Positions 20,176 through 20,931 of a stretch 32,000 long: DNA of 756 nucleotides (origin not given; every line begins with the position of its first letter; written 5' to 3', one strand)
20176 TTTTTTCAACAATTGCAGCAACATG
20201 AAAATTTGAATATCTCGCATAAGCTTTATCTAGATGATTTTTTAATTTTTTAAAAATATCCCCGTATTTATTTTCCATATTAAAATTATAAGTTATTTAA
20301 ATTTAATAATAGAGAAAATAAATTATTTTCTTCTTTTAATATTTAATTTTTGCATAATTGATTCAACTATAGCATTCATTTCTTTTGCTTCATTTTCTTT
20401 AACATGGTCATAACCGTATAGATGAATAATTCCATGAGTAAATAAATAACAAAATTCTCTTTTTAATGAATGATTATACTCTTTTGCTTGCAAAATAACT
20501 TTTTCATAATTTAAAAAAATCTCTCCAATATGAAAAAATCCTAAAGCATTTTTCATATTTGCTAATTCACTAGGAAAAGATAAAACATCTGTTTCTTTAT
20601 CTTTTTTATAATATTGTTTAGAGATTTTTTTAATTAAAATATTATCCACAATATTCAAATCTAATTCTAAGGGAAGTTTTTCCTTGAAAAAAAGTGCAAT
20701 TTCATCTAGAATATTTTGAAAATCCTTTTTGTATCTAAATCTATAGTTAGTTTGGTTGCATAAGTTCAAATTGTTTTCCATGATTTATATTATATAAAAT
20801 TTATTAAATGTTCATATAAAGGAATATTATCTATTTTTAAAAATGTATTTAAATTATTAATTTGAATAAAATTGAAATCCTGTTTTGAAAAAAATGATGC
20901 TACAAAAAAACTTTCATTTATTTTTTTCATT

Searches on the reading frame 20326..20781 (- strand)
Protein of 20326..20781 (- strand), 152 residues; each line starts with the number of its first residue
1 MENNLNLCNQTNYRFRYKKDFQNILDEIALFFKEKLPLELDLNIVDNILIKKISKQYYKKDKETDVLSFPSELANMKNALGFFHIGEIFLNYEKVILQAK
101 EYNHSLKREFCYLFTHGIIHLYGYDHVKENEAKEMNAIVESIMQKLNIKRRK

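Call 6: search_protein_families(library=pfam, proteins=[window:20326-20781:-], max_evalue=0.1)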
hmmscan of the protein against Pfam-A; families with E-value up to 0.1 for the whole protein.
seq(152 aa): 1 family
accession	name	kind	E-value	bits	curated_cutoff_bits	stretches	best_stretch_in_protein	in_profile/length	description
PF02130.23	YbeY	-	5.2e-38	130.3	25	1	13-146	3-129/129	Endoribonuclease YbeY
